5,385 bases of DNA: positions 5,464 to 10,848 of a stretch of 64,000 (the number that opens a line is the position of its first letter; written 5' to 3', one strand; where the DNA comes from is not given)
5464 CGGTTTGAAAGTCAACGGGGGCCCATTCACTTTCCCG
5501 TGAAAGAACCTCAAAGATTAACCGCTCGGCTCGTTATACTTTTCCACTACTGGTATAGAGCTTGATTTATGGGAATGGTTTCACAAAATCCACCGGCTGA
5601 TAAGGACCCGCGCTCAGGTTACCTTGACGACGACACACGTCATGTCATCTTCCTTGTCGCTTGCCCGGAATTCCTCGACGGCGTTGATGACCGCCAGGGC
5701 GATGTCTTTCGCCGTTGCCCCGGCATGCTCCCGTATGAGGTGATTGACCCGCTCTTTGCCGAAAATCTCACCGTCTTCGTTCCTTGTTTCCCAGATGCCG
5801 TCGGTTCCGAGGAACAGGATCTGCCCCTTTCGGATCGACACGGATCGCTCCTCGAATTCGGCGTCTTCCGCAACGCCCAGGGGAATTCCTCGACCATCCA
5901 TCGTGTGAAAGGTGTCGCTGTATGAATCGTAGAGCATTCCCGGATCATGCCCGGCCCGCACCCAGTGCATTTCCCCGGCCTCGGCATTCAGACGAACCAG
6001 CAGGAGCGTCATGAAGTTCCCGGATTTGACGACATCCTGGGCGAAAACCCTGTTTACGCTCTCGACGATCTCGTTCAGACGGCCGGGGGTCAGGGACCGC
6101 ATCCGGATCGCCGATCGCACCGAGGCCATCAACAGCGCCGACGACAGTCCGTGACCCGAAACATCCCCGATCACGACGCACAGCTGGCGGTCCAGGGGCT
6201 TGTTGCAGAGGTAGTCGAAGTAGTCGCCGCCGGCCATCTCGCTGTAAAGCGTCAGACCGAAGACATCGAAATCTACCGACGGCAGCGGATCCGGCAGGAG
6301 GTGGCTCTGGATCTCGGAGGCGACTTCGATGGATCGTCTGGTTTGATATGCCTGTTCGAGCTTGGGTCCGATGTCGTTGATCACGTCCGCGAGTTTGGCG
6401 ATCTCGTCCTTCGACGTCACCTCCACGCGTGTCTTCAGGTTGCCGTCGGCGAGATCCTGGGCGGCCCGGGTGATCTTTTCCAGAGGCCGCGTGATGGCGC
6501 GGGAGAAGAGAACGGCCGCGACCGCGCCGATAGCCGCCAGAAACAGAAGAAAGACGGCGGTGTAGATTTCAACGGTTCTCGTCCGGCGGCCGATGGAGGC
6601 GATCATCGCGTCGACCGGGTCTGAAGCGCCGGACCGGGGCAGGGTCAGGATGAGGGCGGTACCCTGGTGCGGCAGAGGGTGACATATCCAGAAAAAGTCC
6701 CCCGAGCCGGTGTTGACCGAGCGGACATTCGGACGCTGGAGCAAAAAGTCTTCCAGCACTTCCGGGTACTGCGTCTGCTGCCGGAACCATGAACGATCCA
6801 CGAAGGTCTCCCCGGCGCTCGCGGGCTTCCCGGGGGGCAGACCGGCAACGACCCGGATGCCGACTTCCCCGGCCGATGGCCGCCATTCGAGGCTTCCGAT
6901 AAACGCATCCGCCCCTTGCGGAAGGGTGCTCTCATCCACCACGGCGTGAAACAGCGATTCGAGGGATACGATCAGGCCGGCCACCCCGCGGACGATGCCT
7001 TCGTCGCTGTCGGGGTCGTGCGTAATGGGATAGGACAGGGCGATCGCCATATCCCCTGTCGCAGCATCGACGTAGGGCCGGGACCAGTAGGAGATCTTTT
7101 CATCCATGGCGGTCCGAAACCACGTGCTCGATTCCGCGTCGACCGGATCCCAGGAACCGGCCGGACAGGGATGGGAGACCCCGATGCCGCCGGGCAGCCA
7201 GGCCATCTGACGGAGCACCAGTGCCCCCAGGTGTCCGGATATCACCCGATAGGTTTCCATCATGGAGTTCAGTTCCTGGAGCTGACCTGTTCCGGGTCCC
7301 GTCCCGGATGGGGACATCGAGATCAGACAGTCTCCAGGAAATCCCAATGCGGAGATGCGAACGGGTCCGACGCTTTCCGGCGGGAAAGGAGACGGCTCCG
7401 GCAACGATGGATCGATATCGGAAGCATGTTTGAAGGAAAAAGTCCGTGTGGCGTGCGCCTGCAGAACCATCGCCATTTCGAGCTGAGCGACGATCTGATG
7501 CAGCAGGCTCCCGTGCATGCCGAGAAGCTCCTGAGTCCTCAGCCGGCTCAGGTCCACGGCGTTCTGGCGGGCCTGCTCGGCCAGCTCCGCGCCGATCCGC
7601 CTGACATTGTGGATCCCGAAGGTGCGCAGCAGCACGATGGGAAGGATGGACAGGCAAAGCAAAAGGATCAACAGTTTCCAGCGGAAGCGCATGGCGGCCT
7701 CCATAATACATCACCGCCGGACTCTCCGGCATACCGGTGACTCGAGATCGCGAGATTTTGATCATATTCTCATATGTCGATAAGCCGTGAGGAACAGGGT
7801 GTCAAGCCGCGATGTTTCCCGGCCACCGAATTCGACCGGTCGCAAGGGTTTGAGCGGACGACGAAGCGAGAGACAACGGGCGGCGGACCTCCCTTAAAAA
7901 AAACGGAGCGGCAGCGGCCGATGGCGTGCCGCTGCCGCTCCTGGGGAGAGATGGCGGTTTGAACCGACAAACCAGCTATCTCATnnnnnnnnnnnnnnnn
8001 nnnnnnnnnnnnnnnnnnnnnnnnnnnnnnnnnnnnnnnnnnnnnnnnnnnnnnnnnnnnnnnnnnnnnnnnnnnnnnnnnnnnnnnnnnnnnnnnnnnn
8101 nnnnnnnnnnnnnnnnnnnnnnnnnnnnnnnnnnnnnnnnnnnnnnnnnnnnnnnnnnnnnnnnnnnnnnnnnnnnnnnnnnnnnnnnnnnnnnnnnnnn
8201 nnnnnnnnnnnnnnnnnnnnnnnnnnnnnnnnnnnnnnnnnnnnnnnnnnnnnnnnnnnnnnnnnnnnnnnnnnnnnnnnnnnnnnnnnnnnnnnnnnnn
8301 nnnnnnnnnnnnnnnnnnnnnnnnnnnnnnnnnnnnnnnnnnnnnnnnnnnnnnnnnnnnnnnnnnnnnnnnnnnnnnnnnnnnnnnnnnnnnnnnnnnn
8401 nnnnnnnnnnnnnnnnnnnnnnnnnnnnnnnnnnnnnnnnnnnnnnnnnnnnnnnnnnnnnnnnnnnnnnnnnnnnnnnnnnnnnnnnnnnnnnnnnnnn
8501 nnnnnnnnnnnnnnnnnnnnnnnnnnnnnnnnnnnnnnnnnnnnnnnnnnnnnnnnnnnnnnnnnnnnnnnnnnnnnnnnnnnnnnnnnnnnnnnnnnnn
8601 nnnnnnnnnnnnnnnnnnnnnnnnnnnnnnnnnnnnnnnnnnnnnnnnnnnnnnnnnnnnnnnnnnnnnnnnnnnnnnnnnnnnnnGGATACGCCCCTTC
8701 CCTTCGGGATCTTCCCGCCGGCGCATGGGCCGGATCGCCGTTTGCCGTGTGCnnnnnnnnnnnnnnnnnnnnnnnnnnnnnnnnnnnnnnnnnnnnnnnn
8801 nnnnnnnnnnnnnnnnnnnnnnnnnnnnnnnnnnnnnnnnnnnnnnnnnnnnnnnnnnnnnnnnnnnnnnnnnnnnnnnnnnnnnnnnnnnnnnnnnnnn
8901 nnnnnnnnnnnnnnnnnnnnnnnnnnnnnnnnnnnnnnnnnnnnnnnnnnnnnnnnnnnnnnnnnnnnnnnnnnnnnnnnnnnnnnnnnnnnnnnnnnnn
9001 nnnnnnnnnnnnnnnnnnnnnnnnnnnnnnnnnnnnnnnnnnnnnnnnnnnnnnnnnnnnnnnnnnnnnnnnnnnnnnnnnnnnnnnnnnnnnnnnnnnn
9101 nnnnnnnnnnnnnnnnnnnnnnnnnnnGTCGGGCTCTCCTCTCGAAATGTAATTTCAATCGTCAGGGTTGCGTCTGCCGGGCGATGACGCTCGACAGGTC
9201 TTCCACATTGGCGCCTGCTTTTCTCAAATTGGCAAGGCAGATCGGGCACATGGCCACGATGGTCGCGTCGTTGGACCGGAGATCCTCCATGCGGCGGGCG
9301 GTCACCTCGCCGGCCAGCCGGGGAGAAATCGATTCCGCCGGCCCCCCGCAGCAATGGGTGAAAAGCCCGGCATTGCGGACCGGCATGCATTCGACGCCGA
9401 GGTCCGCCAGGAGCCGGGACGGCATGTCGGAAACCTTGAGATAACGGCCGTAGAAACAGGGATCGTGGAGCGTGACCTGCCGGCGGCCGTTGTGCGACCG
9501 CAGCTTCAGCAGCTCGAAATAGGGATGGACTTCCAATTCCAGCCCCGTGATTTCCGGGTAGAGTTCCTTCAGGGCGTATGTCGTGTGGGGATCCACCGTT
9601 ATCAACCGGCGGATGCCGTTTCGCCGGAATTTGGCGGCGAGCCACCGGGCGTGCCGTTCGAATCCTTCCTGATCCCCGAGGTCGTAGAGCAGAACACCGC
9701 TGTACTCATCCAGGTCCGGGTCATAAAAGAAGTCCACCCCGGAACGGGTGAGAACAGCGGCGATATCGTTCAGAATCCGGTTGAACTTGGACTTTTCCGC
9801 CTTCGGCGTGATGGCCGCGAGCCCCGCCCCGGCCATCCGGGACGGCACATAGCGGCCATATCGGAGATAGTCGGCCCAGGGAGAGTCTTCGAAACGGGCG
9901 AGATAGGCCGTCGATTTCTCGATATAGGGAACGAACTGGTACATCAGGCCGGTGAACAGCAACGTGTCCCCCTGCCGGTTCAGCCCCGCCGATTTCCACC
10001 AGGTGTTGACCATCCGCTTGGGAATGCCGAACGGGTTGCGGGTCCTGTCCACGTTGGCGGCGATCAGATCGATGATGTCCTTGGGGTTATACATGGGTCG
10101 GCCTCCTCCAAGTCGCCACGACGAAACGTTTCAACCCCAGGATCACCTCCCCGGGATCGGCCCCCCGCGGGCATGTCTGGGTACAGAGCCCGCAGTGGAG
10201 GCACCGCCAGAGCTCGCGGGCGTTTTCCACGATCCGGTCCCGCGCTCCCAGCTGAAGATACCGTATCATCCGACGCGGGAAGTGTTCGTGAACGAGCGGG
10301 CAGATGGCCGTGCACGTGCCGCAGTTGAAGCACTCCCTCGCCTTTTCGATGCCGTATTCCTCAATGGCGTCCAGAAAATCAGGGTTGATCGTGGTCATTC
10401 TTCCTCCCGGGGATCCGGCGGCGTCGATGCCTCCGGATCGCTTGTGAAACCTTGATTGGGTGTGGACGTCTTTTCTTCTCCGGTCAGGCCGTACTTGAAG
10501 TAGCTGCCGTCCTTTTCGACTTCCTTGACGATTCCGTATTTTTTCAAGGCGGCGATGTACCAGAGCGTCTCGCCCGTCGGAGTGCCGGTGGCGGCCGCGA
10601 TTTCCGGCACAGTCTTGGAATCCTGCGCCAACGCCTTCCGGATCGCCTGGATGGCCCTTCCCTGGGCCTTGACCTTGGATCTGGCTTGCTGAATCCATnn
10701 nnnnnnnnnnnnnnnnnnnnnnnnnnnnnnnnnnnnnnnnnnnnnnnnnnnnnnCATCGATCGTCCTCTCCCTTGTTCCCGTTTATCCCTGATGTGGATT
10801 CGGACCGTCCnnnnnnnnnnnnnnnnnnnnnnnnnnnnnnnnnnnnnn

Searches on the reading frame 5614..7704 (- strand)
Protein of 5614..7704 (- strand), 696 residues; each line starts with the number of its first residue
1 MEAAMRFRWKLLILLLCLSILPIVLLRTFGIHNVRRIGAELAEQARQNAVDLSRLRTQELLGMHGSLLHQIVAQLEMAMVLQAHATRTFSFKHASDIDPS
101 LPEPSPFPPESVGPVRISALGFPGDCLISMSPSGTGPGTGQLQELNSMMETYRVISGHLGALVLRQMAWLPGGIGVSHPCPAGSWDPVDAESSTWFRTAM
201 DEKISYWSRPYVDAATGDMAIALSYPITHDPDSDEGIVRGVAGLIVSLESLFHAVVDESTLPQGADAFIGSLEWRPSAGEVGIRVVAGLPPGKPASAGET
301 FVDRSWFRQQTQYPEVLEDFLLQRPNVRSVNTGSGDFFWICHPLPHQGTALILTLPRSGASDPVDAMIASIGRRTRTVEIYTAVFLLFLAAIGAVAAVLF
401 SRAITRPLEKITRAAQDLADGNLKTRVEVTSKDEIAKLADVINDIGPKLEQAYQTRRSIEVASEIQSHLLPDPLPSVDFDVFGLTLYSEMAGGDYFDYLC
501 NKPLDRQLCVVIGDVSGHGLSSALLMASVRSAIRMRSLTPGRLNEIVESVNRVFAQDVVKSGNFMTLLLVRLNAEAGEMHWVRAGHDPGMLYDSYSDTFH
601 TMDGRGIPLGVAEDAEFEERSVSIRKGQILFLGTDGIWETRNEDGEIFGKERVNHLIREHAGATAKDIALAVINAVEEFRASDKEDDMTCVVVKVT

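Call 76: search_protein_families(library=pfam, proteins=[window:5614-7704:-], max_evalue=0.001)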
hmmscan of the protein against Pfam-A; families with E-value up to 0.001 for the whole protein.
window:5614-7704:- (696 aa): 4 families
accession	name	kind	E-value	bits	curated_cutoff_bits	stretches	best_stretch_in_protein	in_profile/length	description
PF07228.17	SpoIIE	-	5.5e-47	160.6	25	1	505-695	2-191/192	Stage II sporulation protein E (SpoIIE)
PF00672.30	HAMP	-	1.3e-13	51.5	25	1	399-444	1-46/53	HAMP domain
PF22673.2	MCP-like_PDC_1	-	2.4e-05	25.1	27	1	189-251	53-111/113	Methyl-accepting chemotaxis protein-like, first PDC sensor domain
PF02743.24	dCache_1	-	7.3e-05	22.8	45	1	188-269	93-172/240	Cache domain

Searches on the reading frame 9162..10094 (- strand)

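Call 76: search_protein_families(library=pfam, proteins=[window:9162-10094:-], max_evalue=0.001)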
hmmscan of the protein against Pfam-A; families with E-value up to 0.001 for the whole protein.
window:9162-10094:- (310 aa): 1 family
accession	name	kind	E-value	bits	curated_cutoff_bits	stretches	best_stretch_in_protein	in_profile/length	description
PF02754.22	CCG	-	1.9e-07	31.5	20.6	1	207-291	1-85/85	Cysteine-rich domain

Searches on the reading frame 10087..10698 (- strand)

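Call 76: search_protein_families(library=pfam, proteins=[window:10087-10698:-], max_evalue=0.001)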
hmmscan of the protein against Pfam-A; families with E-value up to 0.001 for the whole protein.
window:10087-10698:- (203 aa): 12 families
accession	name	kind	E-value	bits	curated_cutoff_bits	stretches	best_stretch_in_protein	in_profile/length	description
PF13183.11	Fer4_8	-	1.1e-10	42.3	27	1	120-179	2-67/68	4Fe-4S dicluster domain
PF13187.11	Fer4_9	-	3.6e-09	36.9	27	1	123-179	2-50/52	4Fe-4S dicluster domain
PF13237.11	Fer4_10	-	1.5e-08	34.9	25.5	1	119-177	5-53/53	4Fe-4S dicluster domain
PF13534.11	Fer4_17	-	3.4e-08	34.3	22.2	1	122-180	1-60/61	4Fe-4S dicluster domain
PF12838.12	Fer4_7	-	7.9e-08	33.1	27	1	123-180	2-52/52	4Fe-4S dicluster domain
PF25160.1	LdpA_Fe-S-bd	-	1.8e-06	28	27.6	1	110-135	16-40/49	LdpA Fe-S cluster-binding domain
PF12800.12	Fer4_4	-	3.8e-06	27.2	24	0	122-134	3-15/17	4Fe-4S binding domain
PF12797.12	Fer4_2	-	4.1e-06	26.9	24.5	0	162-177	6-21/22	4Fe-4S binding domain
PF14697.11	Fer4_21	-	9.9e-05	22.8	35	0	165-178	7-20/59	4Fe-4S dicluster domain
PF00037.32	Fer4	-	0.00012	22.1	21.1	0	165-180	7-22/24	4Fe-4S binding domain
PF13484.11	Fer4_16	-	0.00017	22.8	30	0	122-178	1-65/66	4Fe-4S double cluster binding domain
PF12798.12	Fer4_3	-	0.00017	22.6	27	0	166-180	1-15/15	4Fe-4S binding domain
